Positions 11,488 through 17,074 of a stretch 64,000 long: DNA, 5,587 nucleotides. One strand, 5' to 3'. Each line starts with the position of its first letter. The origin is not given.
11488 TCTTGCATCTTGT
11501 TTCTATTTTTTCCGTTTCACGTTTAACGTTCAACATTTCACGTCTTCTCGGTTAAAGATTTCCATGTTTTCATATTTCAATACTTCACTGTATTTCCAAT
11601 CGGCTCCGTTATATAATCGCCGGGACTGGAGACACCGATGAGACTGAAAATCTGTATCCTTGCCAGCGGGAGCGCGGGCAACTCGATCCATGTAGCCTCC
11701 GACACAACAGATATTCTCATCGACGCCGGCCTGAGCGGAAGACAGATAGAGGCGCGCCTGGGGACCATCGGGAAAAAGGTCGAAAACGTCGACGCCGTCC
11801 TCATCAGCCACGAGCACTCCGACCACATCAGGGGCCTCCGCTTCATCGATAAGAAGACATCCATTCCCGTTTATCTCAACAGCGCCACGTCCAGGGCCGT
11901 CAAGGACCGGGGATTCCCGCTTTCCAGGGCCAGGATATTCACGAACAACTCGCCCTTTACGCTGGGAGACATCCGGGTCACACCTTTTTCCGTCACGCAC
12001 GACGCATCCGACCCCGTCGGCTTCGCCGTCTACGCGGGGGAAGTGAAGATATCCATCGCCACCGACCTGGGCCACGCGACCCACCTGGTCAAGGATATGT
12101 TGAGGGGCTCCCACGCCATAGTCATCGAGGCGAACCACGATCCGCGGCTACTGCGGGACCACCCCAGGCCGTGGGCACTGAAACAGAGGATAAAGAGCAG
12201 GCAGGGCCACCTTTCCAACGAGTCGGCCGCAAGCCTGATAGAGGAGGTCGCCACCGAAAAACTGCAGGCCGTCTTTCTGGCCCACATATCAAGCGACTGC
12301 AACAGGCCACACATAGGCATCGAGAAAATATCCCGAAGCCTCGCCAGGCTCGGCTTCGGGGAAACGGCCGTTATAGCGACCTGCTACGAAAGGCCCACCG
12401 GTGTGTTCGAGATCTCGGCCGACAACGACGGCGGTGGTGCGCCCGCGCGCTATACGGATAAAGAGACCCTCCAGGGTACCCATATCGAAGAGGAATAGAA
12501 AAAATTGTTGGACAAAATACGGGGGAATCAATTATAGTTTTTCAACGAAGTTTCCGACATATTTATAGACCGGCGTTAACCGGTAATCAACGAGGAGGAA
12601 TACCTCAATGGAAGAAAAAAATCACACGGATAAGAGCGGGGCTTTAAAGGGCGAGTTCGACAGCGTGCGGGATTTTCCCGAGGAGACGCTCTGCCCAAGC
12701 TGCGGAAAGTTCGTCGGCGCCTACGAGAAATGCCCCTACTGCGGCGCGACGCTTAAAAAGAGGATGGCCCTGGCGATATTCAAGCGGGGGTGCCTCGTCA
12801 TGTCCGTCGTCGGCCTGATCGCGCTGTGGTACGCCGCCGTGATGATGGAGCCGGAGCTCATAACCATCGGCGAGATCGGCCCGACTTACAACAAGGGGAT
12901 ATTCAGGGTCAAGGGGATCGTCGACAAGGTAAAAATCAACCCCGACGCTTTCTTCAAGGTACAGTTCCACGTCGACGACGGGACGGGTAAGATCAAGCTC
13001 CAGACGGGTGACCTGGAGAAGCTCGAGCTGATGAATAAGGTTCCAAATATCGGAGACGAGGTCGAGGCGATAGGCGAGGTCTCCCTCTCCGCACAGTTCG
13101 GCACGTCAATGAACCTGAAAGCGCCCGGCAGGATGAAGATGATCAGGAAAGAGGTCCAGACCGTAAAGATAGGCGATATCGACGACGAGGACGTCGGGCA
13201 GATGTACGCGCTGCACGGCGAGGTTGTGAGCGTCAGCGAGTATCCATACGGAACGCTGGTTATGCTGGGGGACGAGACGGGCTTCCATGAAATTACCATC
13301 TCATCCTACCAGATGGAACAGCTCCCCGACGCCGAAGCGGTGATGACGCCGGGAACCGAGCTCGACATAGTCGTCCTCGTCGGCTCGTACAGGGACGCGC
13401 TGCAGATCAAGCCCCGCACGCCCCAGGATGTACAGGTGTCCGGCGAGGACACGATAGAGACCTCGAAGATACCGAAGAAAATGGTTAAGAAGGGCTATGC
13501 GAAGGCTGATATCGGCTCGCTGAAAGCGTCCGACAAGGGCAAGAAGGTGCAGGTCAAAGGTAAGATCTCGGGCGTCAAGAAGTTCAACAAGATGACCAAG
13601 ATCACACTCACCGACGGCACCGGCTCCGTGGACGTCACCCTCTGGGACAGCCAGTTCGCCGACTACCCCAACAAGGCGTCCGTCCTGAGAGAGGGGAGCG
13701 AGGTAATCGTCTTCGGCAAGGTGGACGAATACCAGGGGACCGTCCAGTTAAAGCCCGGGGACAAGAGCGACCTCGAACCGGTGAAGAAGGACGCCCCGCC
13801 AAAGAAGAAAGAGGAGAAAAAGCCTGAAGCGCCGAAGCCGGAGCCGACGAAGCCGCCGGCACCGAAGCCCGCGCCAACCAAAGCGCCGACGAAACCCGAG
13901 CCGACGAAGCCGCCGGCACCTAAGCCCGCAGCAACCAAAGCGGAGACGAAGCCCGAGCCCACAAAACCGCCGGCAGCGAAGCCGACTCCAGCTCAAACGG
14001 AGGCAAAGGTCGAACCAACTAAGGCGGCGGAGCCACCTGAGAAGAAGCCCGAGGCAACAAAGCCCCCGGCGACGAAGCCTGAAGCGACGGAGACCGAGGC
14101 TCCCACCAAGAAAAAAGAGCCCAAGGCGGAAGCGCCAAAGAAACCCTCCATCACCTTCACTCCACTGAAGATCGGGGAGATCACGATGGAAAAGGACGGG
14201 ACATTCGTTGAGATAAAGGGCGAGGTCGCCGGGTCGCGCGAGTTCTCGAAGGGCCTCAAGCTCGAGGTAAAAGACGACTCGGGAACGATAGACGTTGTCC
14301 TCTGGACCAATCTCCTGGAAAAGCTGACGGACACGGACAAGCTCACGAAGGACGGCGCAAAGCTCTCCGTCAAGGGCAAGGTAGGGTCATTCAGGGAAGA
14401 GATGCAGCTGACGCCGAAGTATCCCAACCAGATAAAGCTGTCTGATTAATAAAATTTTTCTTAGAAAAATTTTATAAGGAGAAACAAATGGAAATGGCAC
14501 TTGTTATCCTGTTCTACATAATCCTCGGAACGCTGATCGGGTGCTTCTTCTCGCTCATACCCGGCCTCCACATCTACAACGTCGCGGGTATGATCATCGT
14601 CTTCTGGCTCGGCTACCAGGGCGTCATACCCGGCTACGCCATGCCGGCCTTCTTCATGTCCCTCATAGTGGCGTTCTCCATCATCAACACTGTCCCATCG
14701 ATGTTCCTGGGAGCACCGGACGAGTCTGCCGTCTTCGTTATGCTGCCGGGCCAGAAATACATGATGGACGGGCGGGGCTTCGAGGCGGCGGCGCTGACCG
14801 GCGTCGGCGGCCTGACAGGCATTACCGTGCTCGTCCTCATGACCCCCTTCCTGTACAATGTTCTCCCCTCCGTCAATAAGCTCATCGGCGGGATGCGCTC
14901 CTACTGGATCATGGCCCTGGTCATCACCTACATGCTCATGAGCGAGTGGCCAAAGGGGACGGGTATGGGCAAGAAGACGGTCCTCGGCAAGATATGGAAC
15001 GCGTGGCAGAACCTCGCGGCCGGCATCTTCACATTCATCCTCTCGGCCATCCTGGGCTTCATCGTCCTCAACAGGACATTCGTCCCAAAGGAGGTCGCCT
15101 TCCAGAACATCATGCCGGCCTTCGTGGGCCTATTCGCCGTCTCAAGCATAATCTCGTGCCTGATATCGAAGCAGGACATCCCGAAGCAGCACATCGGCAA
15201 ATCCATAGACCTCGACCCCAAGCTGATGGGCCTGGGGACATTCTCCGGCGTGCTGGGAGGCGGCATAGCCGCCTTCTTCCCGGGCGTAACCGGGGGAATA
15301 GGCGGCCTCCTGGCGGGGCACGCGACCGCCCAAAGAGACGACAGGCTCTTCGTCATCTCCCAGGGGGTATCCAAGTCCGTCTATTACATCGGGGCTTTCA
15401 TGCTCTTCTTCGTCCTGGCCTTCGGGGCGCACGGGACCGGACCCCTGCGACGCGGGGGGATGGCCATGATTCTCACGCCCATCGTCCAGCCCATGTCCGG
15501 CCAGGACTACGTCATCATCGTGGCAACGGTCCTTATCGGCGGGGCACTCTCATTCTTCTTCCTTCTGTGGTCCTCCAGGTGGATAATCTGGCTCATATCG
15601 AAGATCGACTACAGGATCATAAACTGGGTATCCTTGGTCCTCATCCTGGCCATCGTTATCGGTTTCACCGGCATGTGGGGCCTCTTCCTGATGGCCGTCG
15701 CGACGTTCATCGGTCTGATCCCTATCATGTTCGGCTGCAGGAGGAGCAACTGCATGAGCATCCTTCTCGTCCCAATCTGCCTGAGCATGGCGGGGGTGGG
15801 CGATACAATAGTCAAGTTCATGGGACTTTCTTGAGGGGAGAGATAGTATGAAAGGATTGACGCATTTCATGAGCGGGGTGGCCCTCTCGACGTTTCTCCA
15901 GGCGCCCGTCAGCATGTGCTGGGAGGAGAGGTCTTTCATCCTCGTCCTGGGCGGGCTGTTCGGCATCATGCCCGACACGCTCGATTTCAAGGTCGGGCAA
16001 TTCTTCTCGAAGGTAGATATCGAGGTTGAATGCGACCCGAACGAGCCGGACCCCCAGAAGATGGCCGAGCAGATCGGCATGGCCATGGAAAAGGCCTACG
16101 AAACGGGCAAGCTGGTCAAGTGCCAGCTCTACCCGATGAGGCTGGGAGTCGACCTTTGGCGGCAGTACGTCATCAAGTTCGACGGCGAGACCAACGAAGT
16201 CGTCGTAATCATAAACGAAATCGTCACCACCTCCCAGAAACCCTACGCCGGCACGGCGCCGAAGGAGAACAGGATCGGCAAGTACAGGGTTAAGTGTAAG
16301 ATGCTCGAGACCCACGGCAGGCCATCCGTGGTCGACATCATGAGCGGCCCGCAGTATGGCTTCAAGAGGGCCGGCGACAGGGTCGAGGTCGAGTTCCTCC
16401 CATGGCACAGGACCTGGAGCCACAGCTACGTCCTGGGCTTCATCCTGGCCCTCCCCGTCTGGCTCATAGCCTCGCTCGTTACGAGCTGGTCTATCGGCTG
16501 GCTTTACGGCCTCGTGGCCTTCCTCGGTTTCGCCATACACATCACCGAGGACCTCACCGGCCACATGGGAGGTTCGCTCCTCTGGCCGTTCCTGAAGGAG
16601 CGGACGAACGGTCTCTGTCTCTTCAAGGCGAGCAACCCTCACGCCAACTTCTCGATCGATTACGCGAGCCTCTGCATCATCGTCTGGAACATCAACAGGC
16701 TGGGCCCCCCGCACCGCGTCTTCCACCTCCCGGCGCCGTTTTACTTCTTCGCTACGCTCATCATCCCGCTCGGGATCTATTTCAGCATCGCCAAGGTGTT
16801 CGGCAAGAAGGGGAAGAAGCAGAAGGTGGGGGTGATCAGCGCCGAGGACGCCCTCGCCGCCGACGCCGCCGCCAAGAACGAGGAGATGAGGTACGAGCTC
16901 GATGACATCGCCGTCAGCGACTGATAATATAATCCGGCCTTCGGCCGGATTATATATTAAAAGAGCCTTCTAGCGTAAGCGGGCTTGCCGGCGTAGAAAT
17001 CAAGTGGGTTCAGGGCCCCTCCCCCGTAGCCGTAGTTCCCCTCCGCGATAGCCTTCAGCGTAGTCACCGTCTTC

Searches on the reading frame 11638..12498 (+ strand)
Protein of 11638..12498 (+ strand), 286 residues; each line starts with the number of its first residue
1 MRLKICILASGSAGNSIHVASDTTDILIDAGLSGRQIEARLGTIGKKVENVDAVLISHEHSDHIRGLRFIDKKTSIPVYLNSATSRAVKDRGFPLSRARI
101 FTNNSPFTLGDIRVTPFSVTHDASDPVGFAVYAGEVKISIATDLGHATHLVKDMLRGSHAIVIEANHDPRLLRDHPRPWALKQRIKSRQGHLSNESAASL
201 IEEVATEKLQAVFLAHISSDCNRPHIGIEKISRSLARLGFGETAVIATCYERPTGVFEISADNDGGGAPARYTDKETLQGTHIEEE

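Call 7: search_protein_families(library=pfam, proteins=[window:11638-12498:+], max_evalue=0.001)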
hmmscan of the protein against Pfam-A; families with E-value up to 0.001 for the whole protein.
window:11638-12498:+ (286 aa): 4 families
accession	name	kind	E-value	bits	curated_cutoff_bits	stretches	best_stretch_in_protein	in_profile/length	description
PF12706.13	Lactamase_B_2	-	4e-23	82.5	27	1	25-209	2-195/200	Beta-lactamase superfamily domain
PF00753.33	Lactamase_B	-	7.5e-16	59.1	22.7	1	12-153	4-159/196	Metallo-beta-lactamase superfamily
PF16661.11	Lactamase_B_6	-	2.2e-05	24.4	27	1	21-79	4-70/193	Metallo-beta-lactamase superfamily domain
PF13483.12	Lactamase_B_3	-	0.00046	20.6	24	1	24-126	17-87/160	Beta-lactamase superfamily domain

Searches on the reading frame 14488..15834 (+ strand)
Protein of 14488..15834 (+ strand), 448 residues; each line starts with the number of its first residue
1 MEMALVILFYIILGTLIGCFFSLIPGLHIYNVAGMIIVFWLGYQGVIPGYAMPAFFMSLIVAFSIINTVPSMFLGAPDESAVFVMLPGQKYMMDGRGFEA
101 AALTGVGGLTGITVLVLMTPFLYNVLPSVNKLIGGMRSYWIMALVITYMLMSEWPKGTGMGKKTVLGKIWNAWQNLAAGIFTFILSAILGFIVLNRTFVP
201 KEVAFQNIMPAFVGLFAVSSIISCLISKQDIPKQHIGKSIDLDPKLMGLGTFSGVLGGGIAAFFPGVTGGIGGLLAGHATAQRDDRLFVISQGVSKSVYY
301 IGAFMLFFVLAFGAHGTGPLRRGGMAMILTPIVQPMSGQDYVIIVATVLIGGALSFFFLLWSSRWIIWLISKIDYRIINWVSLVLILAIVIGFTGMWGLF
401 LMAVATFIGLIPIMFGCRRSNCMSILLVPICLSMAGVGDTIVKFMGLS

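Call 7: search_protein_families(library=pfam, proteins=[window:14488-15834:+], max_evalue=0.001)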
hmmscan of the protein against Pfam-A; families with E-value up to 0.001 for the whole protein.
window:14488-15834:+ (448 aa): 1 family
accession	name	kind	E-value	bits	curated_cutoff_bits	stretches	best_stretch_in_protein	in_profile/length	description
PF01970.21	TctA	-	1.2e-37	130.1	28.9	1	8-423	1-422/423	Tripartite tricarboxylate transporter TctA family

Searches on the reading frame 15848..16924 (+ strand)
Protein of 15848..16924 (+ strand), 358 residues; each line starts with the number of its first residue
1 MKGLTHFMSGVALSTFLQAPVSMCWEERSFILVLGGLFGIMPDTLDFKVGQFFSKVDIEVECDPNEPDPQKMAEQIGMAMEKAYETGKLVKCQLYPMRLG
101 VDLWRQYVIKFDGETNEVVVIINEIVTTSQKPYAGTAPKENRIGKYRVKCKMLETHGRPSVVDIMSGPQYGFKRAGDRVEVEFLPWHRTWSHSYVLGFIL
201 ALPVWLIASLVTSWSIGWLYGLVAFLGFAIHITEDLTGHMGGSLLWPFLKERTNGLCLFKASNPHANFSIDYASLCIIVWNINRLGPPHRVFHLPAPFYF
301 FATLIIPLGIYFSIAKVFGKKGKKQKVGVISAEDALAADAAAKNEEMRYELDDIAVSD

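Call 7: search_protein_families(library=pfam, proteins=[window:15848-16924:+], max_evalue=0.001)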
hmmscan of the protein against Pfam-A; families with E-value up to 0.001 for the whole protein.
window:15848-16924:+ (358 aa): 1 family
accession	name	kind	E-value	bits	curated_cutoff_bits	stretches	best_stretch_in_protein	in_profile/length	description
PF04307.19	YdjM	-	6.5e-13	49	29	1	183-264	55-135/176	YdjM inner membrane protein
